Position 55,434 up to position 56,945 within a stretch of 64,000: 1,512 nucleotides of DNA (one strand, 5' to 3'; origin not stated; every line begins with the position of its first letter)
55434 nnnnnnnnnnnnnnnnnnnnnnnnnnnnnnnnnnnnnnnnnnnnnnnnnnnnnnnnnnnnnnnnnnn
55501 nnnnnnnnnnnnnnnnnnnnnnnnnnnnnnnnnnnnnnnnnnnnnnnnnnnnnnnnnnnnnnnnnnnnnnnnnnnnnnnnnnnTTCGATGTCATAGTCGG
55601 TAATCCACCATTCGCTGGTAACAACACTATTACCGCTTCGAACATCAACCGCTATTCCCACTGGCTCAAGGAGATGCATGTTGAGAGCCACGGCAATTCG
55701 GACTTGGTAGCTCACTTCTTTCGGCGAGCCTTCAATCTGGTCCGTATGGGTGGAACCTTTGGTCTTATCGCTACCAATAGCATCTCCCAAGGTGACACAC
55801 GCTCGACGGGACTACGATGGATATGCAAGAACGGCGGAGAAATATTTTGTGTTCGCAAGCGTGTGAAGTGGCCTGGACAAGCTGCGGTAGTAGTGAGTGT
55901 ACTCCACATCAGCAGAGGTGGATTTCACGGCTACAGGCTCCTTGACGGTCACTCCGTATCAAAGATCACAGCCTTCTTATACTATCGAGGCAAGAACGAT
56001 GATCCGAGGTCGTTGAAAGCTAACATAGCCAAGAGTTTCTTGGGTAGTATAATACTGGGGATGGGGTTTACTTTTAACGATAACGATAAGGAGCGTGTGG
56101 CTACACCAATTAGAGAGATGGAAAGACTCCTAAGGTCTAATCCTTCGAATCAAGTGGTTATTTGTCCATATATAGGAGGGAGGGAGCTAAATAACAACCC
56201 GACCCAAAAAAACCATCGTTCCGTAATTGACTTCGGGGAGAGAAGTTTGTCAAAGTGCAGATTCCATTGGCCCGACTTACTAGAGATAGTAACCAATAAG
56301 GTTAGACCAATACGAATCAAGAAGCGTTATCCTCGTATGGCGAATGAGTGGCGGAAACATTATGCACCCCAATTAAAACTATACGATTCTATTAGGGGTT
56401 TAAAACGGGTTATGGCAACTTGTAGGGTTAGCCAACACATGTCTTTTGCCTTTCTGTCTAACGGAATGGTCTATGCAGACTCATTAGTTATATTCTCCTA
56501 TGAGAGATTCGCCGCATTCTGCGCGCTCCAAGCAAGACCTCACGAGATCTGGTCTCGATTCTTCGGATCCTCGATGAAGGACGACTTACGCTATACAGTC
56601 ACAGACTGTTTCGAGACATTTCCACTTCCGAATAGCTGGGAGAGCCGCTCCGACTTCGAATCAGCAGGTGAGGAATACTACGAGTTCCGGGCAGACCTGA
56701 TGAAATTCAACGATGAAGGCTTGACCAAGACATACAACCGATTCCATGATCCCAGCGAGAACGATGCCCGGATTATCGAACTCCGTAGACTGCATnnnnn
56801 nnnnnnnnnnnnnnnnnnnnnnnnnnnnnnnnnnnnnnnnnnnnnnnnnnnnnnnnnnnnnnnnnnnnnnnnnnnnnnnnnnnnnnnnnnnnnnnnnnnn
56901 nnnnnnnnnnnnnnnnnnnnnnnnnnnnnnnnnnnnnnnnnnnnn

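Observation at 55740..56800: Low-GC mosaic block inside the methyltransferase: likely horizontally exchanged target-recognition domain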

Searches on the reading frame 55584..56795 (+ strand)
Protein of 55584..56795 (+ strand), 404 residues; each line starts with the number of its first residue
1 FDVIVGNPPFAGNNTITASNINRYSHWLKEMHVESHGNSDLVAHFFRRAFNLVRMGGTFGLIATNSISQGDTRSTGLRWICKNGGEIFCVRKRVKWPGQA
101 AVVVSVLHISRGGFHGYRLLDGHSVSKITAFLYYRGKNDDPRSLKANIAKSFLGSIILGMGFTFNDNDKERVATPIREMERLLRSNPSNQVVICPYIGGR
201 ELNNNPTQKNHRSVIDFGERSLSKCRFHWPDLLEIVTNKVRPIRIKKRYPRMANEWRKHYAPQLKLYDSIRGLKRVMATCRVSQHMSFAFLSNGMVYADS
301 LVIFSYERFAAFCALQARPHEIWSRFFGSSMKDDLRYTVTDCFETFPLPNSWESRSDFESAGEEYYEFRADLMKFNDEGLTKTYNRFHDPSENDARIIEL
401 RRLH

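Call 13: find_homologous_proteins(query=window:55584-56795:+, max_evalue=1e-10)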
Query window:55584-56795:+ (404 aa): 3283 proteins with E <= 1e-10 among 4687 candidates; the best 120 are listed.
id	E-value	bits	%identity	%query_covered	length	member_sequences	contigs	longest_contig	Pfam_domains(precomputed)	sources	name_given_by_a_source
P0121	7.9e-161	554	59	100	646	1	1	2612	PF07669.18,PF20466.4,PF20473.5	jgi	jgi:hypothetical protein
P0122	2.9e-159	549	58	100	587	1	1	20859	PF07669.18,PF20466.4,PF20473.5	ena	-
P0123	4.1e-159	548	59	100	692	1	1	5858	PF07669.18,PF20466.4,PF20473.5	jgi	jgi:hypothetical protein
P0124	3.0e-158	545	58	100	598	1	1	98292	PF07669.18,PF20466.4,PF20473.5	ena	-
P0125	1.4e-157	543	59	100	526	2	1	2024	PF07669.18,PF20466.4,PF20473.5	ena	-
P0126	1.6e-157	543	58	100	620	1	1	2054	PF07669.18,PF20466.4,PF20473.5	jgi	jgi:hypothetical protein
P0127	2.0e-157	543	59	100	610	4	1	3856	PF07669.18,PF20466.4,PF20473.5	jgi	-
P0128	2.6e-157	542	60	100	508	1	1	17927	PF07669.18,PF20466.4,PF20473.5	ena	-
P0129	3.8e-157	542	58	100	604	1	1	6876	PF07669.18,PF20466.4,PF20473.5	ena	-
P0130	6.9e-157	541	58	100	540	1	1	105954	PF07669.18,PF20466.4,PF20473.5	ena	-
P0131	1.2e-156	540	58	100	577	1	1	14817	PF07669.18,PF20466.4,PF20473.5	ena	-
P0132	2.5e-156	539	59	100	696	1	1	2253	PF07669.18,PF20466.4,PF20473.5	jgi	-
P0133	3.2e-156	539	57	100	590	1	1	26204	PF07669.18,PF20466.4,PF20473.5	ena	-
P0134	3.4e-156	538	55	100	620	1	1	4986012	PF07669.18,PF20466.4,PF20473.5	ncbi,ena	-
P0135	6.8e-156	537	58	100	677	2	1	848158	PF07669.18,PF20466.4,PF20473.5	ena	-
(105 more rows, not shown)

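Call 26: search_dna_similar(query=window:55584-56795:+, collection=phages, mode=protein, max_rows=10)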
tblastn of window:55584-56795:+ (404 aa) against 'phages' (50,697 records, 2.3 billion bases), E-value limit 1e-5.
Records with a match: 1; places in all: 1; records where one place covers at least 80% of the query: 1.
Best place of each record, by identity: <60% 1.
By first word of the organism name: Bacteriophage 1.
By host as written in the record: - 1.
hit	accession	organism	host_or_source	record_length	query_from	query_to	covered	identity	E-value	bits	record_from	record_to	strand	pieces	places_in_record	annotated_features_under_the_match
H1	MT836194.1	Bacteriophage sp.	human fecal samples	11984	1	344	85%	42.0%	2e-83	283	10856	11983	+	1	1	record has no annotation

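Call 27: search_dna_similar(query=window:55584-56795:+, collection=plasmids, mode=protein, max_rows=15)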
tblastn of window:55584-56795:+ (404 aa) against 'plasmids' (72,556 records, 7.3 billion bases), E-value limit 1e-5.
Records with a match: 121; places in all: 121; records where one place covers at least 80% of the query: 115.
Best place of each record, by identity: <60% 121.
By first word of the organism name: Deinococcus 11; Rhodococcus 8; Lactiplantibacillus 8; Nostoc 5; Rhizobium 5; Bradyrhizobium 5; Paracoccus 4; Roseibium 4; Planktothrix 3; Pseudomonas 3; and 54 more.
By predicted mobility (MOB-suite, as given by PLSDB): non-mobilizable 61; conjugative 35; mobilizable 25.
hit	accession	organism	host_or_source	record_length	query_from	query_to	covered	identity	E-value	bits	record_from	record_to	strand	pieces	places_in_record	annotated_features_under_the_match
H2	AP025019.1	Calothrix sp. PCC 7716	-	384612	1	404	100%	53.0%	6e-135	433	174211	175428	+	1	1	hypothetical protein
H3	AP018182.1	Nostoc carneum NIES-2107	-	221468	1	404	100%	52.2%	1e-132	427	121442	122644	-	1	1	hypothetical protein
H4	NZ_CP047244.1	Trichormus variabilis 0441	cell culture,thermal spring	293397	1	404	100%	52.0%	1e-128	415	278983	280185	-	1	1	DNA methyltransferase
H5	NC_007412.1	Trichormus variabilis ATCC 29413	-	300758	1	404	100%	52.0%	1e-128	415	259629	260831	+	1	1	DNA methyltransferase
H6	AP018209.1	Calothrix brevissima NIES-22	-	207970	1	404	100%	51.5%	8e-137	439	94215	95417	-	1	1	hypothetical protein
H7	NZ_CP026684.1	Nostoc sp. 'Peltigera membranacea cyanobiont' N6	Lichen thallus,Peltigera membranacea ...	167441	1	404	100%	50.6%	2e-127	411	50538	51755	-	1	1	DNA methyltransferase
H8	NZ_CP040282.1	Nostoc sp. C057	Phaeoceros,pure culture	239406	1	404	100%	50.5%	1e-131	424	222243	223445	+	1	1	DNA methyltransferase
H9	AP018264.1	Scytonema sp. NIES-4073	-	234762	1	404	100%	50.4%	6e-128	413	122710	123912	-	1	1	hypothetical protein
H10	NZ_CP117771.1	Nostoc sp. UHCC 0926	whole organism,lichen surface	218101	1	404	100%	50.0%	1e-121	395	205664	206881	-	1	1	DNA methyltransferase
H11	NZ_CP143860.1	Synechococcus elongatus IITB7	whole organism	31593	1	404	100%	49.0%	3e-128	414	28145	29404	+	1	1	DNA methyltransferase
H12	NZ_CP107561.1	Methylocystis sp. MJC1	whole organism,Alpine Peat Bogs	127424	1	404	100%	46.6%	5e-117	382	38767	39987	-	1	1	DNA methyltransferase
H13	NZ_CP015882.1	Ensifer adhaerens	silty clay loam soil (pH 6.1)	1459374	1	404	100%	46.2%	1e-103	343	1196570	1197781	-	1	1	none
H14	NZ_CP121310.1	Ensifer adhaerens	bacterial colony,soil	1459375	1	404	100%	46.2%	1e-103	343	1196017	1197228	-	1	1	none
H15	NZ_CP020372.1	Candidatus Thiodictyon syntrophicum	meromictic lake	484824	1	404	100%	46.0%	1e-121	395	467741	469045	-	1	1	DNA methyltransferase | hypothetical protein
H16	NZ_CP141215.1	Sinorhizobium meliloti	alfalfa,Isolate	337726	1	404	100%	45.0%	1e-112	369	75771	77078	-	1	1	DNA methyltransferase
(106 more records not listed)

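Call 39: search_protein_representatives(protein=window:55584-56795:+)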
Query: 404 residues. Proteins with E-value up to 0.001 (for the whole library): 5152; up to 1e-10: 3313; up to 1e-30: 1270. The best 150 are listed.
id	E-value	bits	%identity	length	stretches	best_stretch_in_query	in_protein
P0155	2.1e-151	521.0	58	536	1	1-391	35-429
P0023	3.4e-150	517.0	57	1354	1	1-404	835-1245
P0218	1.8e-143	494.9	53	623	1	1-404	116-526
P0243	4.7e-141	486.9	55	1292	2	1-404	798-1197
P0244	5.1e-140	483.5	55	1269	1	1-404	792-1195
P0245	9.6e-136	469.4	54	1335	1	1-404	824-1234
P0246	5.1e-133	460.4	51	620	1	1-404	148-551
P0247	8.8e-132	456.4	52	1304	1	1-404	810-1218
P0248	3.0e-129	448.0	50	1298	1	1-404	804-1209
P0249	2.0e-128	445.3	51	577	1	1-404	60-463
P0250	2.3e-128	445.1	49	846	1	1-404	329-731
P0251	2.8e-126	438.2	54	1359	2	1-223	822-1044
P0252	2.2e-123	428.7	51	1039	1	1-404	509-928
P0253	4.1e-123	427.8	49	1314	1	1-404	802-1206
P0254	3.8e-122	424.6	50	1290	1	1-404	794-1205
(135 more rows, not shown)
